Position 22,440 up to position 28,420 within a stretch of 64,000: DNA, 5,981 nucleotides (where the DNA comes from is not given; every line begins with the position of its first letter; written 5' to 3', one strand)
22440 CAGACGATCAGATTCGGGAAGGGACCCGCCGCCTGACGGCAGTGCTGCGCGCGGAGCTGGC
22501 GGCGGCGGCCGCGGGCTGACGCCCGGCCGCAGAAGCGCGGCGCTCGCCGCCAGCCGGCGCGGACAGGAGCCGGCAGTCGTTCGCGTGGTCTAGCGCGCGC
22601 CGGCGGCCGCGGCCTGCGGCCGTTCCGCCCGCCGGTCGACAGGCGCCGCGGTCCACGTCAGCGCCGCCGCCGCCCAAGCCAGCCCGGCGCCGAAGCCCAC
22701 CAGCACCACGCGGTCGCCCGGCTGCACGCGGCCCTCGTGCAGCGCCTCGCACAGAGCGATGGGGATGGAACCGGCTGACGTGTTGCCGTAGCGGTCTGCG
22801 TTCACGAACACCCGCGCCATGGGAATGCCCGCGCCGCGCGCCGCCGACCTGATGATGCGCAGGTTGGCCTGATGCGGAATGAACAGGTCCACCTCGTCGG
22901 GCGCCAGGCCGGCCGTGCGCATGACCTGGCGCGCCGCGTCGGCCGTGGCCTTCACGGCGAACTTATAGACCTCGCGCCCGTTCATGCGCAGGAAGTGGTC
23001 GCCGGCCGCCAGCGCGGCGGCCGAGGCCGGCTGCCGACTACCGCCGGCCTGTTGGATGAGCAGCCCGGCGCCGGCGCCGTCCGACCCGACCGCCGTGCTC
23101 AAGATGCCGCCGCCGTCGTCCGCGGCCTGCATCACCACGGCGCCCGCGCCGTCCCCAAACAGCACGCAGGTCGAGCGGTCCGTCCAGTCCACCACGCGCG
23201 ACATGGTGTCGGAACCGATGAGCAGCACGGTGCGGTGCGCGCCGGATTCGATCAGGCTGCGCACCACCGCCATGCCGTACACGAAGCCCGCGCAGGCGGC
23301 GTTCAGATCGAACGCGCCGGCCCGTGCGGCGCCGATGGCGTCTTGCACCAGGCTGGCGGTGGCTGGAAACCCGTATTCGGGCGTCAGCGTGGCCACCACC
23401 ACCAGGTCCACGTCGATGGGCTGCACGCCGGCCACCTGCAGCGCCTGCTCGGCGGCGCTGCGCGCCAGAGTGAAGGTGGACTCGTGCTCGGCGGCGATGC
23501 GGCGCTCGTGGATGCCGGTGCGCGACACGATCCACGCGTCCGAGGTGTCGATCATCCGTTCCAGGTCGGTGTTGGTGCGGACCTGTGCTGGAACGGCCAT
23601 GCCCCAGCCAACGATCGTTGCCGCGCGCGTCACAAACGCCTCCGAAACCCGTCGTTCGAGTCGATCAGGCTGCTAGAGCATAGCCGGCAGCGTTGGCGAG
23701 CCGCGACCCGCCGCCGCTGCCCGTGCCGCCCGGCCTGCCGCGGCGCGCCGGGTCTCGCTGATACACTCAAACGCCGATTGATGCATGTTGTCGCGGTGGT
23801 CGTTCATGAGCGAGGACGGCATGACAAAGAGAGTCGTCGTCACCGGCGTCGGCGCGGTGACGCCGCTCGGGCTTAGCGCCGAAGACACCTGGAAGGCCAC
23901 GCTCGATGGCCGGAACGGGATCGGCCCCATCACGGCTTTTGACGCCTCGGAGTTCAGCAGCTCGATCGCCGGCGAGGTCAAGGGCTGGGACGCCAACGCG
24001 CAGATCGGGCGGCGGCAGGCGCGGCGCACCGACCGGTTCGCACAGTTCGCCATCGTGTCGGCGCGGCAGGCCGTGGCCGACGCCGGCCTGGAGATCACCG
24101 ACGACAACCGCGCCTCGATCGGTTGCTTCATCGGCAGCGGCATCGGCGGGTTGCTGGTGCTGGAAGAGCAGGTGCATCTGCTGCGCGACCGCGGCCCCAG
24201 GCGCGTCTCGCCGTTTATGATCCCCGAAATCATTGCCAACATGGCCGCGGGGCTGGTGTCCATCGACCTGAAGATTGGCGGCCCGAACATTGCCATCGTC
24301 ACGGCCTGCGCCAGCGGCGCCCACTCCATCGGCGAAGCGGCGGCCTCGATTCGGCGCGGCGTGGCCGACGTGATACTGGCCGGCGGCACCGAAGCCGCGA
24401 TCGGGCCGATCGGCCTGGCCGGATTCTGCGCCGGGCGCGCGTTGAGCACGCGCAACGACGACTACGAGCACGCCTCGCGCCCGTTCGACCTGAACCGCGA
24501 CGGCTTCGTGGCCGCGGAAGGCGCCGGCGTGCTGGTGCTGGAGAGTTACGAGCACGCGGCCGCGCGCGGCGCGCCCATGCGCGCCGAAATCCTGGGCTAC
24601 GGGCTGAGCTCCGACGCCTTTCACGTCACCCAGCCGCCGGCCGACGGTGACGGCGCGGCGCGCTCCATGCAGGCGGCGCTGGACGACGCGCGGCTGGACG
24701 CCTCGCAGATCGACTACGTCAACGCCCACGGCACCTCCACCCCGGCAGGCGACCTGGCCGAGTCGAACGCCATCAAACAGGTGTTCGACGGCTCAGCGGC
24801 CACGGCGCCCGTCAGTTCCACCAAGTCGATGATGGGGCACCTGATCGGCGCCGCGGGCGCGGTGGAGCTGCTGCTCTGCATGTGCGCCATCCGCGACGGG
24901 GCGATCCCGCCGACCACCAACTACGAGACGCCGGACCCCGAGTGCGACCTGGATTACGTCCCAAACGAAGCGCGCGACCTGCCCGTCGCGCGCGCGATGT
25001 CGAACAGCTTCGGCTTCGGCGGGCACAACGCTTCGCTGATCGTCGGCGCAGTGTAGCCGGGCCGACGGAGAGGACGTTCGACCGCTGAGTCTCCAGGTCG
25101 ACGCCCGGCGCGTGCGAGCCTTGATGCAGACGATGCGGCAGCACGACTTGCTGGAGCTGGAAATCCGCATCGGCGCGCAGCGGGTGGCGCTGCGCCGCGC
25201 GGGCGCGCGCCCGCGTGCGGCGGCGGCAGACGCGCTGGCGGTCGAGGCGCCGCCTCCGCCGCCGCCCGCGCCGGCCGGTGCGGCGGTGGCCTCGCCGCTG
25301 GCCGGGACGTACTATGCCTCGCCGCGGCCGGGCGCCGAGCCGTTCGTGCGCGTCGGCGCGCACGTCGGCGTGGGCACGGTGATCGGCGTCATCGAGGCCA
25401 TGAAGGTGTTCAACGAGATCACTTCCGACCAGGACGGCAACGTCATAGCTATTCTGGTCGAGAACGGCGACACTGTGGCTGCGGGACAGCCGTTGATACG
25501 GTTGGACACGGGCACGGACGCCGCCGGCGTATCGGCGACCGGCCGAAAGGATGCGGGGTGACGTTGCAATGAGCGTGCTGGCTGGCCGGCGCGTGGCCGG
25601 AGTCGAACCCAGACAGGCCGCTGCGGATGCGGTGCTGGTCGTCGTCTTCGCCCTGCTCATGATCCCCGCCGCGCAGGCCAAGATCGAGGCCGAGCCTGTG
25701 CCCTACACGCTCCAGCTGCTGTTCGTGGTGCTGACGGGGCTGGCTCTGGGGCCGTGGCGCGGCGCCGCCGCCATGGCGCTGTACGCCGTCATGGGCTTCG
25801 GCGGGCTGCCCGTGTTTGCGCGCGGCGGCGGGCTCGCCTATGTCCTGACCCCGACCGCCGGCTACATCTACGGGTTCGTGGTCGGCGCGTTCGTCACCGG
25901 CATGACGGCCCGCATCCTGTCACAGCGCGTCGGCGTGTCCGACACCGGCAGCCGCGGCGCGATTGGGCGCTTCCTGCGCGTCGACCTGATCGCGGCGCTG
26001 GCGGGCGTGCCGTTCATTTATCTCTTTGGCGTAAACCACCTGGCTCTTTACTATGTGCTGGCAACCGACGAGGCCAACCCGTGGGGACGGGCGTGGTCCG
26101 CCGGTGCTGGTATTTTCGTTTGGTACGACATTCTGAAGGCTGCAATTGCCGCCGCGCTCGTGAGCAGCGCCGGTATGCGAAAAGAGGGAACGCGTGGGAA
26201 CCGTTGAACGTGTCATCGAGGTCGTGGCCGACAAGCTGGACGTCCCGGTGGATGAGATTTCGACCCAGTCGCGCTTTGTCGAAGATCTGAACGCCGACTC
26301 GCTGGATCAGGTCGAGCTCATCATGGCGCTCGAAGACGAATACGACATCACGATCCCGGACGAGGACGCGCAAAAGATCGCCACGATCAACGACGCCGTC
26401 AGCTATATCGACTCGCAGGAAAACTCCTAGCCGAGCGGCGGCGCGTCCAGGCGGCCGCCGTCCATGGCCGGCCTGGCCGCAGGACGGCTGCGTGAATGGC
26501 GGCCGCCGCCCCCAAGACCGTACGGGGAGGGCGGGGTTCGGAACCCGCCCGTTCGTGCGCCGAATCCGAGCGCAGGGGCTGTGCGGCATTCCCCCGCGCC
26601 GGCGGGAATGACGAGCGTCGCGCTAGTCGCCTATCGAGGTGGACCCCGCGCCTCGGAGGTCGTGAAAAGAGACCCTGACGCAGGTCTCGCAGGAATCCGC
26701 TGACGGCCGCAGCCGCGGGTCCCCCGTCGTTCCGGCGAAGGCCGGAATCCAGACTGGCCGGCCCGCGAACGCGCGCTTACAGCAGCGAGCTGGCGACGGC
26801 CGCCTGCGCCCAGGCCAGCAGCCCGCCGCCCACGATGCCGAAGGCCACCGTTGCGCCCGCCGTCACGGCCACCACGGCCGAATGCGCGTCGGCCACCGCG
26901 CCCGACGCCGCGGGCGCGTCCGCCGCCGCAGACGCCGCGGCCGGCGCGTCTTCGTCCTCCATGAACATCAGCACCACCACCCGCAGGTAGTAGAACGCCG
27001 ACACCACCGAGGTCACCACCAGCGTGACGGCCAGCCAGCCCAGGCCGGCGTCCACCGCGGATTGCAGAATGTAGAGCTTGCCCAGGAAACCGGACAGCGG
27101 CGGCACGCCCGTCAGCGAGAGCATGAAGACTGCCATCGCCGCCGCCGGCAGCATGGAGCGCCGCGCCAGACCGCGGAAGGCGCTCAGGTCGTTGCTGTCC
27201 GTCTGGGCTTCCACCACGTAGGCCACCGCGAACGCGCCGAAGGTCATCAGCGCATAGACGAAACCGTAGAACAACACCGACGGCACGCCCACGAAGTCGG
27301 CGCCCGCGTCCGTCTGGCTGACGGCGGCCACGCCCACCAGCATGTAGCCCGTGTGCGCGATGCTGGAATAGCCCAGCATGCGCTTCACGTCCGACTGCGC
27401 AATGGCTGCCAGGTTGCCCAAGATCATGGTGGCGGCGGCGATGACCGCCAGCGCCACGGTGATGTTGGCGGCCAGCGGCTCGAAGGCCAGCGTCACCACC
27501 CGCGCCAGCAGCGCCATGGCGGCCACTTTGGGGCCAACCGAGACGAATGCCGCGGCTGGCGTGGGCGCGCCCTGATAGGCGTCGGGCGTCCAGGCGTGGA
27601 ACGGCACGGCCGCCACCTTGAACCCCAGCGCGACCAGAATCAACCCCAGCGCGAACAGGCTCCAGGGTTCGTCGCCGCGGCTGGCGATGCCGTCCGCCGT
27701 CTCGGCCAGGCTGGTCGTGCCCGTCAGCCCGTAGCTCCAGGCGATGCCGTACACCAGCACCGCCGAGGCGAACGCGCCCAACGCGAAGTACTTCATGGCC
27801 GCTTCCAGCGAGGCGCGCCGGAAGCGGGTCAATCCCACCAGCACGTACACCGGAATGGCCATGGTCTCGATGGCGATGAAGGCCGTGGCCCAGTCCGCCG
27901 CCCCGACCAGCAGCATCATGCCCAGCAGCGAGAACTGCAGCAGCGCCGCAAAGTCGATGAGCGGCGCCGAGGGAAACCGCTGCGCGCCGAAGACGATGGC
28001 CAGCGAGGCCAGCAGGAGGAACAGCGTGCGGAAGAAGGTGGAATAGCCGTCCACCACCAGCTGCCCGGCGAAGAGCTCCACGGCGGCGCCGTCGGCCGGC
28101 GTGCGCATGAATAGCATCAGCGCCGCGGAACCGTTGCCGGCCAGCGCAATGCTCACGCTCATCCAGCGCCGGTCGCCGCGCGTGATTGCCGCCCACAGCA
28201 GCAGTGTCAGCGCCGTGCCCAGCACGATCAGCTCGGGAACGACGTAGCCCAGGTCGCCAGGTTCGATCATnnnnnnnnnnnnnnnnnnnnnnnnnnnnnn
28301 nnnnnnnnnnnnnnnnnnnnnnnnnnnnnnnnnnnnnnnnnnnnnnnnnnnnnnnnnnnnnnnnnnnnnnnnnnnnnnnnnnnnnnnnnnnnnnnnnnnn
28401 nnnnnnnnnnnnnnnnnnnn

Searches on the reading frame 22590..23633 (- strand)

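Call 25: search_protein_families(library=pfam, proteins=[window:22590-23633:-], max_evalue=0.00001)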
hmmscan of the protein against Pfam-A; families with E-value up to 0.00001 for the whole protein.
window:22590-23633:- (347 aa): 4 families
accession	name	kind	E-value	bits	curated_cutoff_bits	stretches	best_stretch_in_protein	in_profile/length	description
PF08541.16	ACP_syn_III_C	-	4.7e-36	123.3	26.6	1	239-327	2-90/90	3-Oxoacyl-[acyl-carrier-protein (ACP)] synthase III C terminal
PF08545.16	ACP_syn_III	-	6.3e-32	109.7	24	1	108-186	1-80/80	3-Oxoacyl-[acyl-carrier-protein (ACP)] synthase III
PF22691.2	Thiolase_C_1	-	2.2e-06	27.9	28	0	42-79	5-42/144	Thiolase C-terminal domain-like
PF00108.29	Thiolase_N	-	8.7e-06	25.7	26.4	0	37-147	7-118/260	Thiolase, N-terminal domain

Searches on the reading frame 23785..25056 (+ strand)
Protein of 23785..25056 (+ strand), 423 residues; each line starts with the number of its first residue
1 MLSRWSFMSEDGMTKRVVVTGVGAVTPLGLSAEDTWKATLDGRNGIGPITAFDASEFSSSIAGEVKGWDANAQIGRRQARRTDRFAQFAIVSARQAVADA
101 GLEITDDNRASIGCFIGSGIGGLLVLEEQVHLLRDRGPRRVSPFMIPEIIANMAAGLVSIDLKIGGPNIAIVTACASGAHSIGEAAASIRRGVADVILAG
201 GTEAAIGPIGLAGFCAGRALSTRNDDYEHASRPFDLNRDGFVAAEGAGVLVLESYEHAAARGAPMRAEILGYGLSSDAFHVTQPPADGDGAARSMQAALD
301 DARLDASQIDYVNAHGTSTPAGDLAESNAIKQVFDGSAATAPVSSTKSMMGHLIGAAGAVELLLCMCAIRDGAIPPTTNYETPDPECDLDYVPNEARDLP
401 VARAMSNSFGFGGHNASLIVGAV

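Call 25: search_protein_families(library=pfam, proteins=[window:23785-25056:+], max_evalue=0.00001)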
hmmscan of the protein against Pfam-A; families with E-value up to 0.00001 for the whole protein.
window:23785-25056:+ (423 aa): 2 families
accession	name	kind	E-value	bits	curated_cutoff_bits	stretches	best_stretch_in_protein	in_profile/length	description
PF00109.32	ketoacyl-synt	-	5.6e-60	203.5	20.8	1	15-258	2-252/252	Beta-ketoacyl synthase, N-terminal domain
PF02801.28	Ketoacyl-synt_C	-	2e-38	131.5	20.8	1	267-381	2-119/119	Beta-ketoacyl synthase, C-terminal domain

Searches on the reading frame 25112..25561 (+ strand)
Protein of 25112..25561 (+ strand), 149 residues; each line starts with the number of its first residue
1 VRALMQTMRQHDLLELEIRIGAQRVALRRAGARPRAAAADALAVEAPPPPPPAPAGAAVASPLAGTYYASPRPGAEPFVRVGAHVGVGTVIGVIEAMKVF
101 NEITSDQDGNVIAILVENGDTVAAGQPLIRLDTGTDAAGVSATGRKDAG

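Call 25: search_protein_families(library=pfam, proteins=[window:25112-25561:+], max_evalue=0.00001)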
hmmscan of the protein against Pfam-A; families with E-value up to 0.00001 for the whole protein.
window:25112-25561:+ (149 aa): 2 families
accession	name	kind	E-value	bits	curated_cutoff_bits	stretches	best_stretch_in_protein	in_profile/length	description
PF00364.28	Biotin_lipoyl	-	8e-19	67.7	22.1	1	59-131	3-73/73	Biotin-requiring enzyme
PF13533.13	Biotin_lipoyl_2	-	2.4e-06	27.7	29.8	1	102-132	2-32/32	Biotin-lipoyl like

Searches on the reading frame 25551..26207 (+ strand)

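Call 9: search_protein_families(library=pfam, proteins=[window:25551-26207:+])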
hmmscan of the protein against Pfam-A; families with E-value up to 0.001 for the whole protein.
window:25551-26207:+ (218 aa): 1 family
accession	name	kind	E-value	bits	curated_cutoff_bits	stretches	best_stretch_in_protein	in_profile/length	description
PF02632.19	BioY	-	3.3e-33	115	25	1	49-205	3-136/140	BioY family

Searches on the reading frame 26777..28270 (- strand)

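Call 9: search_protein_families(library=pfam, proteins=[window:26777-28270:-])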
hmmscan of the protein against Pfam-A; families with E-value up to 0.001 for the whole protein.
window:26777-28270:- (497 aa): 1 family
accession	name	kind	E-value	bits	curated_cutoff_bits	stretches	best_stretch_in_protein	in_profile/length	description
PF00361.26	Proton_antipo_M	-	1.4e-72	244.8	21.5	1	124-423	1-293/294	NADH:quinone oxidoreductase/Mrp antiporter, TM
